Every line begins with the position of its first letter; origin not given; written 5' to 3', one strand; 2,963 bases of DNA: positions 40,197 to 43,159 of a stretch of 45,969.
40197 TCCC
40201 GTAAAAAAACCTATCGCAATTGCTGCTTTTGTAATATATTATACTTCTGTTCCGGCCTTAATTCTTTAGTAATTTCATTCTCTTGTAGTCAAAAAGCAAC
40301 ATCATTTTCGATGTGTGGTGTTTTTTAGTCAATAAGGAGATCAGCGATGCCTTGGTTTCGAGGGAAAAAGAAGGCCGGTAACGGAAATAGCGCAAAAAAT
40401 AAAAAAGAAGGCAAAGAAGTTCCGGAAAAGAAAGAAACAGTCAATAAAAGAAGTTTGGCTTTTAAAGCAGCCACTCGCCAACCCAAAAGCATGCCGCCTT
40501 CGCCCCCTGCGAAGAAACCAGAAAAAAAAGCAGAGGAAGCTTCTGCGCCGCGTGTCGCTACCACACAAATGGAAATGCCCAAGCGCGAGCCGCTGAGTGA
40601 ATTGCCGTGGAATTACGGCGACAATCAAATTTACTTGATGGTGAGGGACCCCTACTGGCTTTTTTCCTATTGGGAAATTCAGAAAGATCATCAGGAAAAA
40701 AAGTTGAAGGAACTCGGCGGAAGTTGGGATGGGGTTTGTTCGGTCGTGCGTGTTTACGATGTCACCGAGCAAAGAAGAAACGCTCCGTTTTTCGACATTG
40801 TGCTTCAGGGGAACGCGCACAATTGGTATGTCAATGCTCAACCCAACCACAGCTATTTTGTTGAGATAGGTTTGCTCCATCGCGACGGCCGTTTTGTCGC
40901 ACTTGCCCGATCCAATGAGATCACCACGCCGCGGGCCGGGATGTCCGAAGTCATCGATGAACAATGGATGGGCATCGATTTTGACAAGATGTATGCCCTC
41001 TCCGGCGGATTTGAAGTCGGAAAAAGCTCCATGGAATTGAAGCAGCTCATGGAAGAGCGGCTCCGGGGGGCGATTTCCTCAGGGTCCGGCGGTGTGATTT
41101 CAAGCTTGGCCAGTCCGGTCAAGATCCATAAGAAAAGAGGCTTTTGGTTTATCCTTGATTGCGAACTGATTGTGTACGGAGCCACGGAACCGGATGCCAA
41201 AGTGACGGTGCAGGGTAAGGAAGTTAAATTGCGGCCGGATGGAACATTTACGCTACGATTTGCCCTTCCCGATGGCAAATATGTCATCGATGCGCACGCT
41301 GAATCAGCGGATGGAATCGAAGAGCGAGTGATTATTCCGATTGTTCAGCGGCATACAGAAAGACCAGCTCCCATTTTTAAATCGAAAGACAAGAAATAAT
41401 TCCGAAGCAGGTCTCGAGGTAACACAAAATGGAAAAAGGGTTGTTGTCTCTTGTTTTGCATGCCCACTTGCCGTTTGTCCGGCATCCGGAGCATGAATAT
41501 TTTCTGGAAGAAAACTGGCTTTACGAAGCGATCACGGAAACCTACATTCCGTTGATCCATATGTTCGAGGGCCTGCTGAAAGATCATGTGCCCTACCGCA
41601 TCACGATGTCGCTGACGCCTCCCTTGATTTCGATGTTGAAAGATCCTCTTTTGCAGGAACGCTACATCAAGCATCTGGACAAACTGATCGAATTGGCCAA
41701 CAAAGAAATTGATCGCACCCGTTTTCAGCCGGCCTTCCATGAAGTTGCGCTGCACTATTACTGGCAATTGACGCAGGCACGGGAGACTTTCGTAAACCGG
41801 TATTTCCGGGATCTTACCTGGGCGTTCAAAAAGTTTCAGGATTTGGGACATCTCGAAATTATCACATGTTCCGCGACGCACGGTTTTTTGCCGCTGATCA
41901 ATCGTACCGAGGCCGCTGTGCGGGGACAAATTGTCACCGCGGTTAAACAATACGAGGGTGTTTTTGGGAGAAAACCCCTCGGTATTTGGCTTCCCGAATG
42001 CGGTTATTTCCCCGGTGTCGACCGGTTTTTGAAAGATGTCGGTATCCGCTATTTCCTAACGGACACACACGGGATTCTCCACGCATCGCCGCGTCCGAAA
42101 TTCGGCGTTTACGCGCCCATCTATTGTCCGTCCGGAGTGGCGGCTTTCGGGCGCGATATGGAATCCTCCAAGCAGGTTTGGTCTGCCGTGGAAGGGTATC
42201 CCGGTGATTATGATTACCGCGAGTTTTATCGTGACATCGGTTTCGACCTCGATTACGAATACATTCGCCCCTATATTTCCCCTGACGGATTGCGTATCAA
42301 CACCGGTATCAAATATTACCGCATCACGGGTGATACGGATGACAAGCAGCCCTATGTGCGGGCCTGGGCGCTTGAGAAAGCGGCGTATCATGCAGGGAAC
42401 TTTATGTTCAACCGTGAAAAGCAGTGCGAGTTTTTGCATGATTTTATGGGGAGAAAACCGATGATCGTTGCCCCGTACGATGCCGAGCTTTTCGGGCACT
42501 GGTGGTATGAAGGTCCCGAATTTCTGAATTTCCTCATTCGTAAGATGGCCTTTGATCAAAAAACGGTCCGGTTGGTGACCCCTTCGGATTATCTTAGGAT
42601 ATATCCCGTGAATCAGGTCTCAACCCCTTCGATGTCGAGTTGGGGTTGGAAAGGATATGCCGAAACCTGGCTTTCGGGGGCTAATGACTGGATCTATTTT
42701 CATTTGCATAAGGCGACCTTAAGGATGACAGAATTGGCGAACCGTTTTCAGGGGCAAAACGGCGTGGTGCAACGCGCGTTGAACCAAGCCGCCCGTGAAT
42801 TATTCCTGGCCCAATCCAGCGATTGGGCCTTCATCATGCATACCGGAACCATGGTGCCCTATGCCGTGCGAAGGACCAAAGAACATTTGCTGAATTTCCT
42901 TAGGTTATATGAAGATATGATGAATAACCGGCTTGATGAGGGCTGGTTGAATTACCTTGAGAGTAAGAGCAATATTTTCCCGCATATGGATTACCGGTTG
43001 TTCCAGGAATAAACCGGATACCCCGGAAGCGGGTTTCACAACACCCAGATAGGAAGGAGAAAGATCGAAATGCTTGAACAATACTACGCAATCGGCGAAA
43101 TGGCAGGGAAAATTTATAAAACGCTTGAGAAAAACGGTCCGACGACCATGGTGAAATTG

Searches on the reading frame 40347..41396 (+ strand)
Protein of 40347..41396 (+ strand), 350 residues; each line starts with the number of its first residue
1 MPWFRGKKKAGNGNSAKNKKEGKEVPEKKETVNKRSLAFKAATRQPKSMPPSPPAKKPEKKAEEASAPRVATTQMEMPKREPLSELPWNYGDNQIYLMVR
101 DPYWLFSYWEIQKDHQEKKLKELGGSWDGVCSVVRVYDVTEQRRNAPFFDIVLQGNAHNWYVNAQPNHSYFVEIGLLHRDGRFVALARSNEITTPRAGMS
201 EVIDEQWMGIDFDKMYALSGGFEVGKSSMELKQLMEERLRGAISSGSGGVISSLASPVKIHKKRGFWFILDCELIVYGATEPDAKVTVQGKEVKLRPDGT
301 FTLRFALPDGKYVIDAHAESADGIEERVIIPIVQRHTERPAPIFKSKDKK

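Call 21: search_protein_families(library=pfam, proteins=[window:40347-41396:+], max_evalue=0.0001)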
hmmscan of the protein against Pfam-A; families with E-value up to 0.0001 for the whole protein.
window:40347-41396:+ (350 aa): 2 families
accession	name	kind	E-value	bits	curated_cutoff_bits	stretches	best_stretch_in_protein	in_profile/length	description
PF16258.11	DUF4912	-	3e-32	111.8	29.4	1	90-205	1-118/118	Domain of unknown function (DUF4912)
PF09136.16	Glucodextran_B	-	1.4e-05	25.3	27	1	277-332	22-79/83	Glucodextranase, domain B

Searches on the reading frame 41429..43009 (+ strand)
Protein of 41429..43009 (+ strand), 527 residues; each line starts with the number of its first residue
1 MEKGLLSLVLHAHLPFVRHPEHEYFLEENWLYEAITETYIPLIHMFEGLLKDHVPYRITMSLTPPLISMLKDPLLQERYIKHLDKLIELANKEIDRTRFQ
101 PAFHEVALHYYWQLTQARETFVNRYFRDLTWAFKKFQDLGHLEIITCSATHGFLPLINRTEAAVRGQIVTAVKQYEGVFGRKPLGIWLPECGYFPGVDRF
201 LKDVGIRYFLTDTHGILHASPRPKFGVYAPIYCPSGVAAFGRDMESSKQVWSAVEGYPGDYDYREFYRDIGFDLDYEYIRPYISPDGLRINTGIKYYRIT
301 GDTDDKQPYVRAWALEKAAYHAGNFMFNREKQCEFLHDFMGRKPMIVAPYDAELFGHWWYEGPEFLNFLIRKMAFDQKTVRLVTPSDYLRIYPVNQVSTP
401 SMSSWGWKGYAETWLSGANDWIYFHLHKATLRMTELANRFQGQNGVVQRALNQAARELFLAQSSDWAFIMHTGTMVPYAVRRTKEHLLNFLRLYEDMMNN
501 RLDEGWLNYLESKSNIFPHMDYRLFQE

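Call 21: search_protein_families(library=pfam, proteins=[window:41429-43009:+], max_evalue=0.0001)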
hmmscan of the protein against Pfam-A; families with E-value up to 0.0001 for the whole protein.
window:41429-43009:+ (527 aa): 2 families
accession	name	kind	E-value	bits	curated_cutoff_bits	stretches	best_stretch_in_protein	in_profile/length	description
PF09210.16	BE_C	-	3.1e-40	137.1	25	1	425-525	1-101/101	1,4-alpha-glucan branching enzyme, C-terminal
PF03065.20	Glyco_hydro_57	-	2.4e-37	129.3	21.2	1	8-393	2-283/291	Glycosyl hydrolase family 57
